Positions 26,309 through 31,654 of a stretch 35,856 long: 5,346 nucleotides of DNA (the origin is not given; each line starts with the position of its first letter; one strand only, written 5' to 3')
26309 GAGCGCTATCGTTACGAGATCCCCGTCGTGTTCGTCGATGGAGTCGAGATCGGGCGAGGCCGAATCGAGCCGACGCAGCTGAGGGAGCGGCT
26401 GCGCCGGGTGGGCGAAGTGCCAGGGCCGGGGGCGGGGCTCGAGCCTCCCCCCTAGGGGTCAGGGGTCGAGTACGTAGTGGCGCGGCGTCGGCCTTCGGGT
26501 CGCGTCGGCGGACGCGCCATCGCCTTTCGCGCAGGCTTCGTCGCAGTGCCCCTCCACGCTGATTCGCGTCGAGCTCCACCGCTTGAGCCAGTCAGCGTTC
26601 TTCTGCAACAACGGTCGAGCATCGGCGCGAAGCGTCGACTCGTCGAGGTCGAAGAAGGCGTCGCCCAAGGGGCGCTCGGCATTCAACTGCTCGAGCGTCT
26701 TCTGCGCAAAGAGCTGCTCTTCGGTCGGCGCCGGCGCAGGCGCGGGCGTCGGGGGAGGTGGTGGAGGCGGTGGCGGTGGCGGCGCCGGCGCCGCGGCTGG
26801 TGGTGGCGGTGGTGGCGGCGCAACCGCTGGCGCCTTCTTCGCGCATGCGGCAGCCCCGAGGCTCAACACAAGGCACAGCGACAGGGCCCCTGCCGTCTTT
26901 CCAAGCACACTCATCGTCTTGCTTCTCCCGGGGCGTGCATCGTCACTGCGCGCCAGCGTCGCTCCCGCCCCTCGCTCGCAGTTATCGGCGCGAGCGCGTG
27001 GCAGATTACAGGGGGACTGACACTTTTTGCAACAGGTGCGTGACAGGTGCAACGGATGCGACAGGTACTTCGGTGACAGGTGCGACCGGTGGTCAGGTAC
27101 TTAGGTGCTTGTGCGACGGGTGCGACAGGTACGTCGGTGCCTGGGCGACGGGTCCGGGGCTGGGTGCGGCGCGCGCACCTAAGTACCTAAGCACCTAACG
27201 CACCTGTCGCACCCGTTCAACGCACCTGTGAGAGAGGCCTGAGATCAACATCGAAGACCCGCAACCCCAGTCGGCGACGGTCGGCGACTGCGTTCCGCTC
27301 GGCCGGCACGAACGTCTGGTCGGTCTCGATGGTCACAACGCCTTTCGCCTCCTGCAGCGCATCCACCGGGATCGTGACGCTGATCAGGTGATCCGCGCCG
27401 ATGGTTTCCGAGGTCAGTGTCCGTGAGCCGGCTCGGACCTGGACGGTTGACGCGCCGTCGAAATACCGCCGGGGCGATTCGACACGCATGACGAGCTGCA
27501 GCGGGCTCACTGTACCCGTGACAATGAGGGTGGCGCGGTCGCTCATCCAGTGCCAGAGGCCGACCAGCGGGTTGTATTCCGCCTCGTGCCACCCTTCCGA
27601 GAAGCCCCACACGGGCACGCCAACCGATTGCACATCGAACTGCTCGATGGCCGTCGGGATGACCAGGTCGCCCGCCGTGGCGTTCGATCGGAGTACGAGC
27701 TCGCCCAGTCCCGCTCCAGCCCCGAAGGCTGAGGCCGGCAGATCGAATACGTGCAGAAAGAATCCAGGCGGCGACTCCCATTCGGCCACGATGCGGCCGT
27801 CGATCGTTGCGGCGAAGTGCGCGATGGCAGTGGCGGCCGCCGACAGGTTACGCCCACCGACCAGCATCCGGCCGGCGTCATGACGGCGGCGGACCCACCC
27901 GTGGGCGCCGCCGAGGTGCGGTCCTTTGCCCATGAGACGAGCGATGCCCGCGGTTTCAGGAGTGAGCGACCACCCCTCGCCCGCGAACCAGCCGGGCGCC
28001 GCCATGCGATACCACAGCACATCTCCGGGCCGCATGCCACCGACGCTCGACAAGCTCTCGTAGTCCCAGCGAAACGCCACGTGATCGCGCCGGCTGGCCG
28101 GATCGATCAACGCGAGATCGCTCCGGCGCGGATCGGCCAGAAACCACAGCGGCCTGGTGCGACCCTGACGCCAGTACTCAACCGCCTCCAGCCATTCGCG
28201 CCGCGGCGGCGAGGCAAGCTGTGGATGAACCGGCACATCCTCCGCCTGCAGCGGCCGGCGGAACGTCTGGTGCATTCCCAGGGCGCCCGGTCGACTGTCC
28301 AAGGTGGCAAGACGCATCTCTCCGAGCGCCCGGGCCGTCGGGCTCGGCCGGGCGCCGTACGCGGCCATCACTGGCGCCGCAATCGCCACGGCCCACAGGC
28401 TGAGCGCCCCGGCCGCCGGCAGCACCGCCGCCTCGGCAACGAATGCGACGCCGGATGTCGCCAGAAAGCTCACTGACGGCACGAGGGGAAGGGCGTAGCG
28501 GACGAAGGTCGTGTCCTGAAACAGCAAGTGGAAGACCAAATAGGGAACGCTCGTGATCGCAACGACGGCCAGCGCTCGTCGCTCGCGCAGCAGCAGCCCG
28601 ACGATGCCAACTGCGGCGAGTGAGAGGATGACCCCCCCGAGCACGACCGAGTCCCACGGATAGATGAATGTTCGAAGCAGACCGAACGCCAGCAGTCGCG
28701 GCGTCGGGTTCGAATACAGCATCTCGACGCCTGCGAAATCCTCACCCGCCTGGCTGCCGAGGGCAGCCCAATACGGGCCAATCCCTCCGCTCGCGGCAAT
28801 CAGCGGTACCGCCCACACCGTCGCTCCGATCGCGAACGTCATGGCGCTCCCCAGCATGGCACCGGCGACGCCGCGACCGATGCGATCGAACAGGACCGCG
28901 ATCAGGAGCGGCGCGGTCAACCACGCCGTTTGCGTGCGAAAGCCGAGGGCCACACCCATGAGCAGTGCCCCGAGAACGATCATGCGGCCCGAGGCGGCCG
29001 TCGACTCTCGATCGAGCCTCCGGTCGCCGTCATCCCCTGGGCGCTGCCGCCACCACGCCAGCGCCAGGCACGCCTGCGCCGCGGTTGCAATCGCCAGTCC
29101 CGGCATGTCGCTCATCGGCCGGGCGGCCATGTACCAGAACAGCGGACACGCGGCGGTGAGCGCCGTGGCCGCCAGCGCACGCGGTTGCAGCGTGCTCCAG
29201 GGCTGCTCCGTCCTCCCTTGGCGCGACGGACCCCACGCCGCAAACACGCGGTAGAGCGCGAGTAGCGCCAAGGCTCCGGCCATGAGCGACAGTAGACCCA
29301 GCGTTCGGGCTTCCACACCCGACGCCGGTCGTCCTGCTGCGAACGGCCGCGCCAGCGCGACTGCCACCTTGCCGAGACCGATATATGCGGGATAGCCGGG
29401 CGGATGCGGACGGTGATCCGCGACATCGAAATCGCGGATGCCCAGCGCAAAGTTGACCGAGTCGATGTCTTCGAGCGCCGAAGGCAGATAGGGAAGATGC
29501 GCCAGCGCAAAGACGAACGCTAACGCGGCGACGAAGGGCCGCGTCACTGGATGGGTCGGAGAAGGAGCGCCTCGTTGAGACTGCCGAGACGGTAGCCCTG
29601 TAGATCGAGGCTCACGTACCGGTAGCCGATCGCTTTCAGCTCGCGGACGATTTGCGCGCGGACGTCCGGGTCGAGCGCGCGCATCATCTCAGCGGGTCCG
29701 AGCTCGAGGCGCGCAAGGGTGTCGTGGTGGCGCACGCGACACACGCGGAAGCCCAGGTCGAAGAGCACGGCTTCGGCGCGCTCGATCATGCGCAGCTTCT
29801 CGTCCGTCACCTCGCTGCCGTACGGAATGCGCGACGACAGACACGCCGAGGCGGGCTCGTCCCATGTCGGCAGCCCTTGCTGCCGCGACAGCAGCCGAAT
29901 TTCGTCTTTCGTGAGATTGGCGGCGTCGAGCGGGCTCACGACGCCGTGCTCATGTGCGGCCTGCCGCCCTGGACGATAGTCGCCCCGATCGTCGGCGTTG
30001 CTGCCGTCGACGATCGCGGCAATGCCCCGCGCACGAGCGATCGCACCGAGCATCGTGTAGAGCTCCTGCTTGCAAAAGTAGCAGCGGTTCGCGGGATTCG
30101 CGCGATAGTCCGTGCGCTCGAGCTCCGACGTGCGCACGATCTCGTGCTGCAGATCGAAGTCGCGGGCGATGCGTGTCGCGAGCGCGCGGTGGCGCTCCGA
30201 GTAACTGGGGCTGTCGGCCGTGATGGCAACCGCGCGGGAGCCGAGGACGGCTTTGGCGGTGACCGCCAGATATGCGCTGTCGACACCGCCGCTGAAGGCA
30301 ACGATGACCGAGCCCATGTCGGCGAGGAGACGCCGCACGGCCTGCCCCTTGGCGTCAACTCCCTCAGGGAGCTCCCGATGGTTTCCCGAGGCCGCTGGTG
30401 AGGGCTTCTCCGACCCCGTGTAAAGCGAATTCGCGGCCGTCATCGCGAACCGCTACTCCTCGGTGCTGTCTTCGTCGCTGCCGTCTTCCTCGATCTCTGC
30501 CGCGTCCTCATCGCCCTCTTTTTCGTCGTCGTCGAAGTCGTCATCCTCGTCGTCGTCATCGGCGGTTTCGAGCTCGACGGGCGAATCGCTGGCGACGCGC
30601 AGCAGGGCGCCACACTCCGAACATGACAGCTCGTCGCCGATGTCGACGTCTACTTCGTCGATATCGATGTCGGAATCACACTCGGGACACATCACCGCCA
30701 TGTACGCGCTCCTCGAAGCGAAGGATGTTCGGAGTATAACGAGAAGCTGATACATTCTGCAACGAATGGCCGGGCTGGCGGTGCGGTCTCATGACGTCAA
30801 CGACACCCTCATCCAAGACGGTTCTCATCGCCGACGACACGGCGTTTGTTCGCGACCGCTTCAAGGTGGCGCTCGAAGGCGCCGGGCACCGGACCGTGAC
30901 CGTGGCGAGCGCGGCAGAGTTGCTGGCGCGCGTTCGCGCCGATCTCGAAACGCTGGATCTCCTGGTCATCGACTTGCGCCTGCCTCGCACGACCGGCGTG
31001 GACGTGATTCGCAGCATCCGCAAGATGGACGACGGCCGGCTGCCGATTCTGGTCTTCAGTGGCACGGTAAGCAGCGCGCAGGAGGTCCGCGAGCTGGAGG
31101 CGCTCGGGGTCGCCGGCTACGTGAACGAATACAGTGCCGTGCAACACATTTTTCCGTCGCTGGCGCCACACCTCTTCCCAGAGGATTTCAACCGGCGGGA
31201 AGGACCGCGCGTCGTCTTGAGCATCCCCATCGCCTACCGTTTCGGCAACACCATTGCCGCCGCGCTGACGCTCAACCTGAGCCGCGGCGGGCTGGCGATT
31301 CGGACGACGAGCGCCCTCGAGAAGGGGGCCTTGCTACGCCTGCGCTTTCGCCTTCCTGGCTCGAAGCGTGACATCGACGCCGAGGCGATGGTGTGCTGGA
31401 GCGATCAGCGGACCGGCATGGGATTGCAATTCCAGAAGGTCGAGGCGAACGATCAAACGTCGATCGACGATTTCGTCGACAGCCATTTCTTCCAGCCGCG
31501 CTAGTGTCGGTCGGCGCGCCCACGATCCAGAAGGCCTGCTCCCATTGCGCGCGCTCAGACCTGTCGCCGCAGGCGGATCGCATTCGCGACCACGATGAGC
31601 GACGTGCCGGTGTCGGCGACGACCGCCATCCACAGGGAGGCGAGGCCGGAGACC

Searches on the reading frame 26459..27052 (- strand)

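Call 15: search_protein_families(library=pfam, proteins=[window:26459-27052:-])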
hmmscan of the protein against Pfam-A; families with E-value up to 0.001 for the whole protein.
window:26459-27052:- (197 aa): 1 family
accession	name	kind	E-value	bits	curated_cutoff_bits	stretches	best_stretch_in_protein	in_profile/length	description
PF00691.25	OmpA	-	0.00037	21.2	27.2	1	133-173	1-43/98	OmpA family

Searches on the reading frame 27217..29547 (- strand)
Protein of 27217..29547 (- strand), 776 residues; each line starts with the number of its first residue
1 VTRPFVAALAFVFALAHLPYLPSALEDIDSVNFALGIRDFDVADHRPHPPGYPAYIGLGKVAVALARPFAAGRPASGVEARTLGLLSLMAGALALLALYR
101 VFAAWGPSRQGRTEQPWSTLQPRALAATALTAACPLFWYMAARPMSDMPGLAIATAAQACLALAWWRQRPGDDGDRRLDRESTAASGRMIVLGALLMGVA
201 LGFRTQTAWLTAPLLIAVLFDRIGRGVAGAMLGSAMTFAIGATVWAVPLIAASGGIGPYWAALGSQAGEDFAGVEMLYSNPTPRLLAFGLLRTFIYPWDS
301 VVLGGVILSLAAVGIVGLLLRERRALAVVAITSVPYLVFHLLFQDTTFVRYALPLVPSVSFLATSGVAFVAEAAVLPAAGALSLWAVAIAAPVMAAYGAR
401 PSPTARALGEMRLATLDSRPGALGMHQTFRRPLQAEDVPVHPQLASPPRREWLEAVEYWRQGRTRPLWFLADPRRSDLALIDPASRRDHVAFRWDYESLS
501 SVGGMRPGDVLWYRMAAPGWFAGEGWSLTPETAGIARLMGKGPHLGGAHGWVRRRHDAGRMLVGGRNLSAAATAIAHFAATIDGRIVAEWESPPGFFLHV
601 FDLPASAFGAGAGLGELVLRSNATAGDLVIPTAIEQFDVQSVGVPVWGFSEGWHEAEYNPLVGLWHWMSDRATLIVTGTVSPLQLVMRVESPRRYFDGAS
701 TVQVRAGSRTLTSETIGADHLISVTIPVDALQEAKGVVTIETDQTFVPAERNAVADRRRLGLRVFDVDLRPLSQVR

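Call 15: search_protein_families(library=pfam, proteins=[window:27217-29547:-])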
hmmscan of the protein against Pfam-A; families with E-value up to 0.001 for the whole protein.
window:27217-29547:- (776 aa): 1 family
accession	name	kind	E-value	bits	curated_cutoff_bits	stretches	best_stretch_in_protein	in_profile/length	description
PF11028.14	TMEM260-like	-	4.7e-08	33.4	24.2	1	47-220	15-171/179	Protein O-mannosyl-transferase TMEM260-like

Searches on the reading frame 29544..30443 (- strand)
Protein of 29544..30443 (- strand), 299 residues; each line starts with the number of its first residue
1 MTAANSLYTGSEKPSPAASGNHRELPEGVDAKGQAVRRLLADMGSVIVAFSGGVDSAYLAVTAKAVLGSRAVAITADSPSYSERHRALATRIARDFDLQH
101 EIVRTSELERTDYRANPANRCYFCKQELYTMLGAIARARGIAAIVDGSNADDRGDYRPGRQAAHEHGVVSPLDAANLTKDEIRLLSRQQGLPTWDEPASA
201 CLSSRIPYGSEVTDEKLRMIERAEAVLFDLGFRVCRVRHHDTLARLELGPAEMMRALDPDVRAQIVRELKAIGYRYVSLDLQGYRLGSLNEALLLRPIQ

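Call 76: search_protein_families(library=pfam, proteins=[window:29544-30443:-], max_evalue=0.00001)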
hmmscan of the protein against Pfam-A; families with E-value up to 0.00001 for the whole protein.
window:29544-30443:- (299 aa): 1 family
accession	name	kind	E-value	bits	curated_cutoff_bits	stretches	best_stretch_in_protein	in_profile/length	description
PF00733.27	Asn_synthase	-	3e-06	27.6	21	1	34-111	8-85/354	Asparagine synthase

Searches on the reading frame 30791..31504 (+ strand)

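Call 76: search_protein_families(library=pfam, proteins=[window:30791-31504:+], max_evalue=0.00001)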
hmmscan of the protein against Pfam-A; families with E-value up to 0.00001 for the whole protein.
window:30791-31504:+ (237 aa): 2 families
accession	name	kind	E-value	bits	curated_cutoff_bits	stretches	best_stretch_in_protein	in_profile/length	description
PF07238.19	PilZ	-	4.2e-16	59.6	22.5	1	134-229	1-100/102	PilZ domain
PF00072.30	Response_reg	-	1.4e-13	51.4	30.2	1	11-111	1-97/111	Response regulator receiver domain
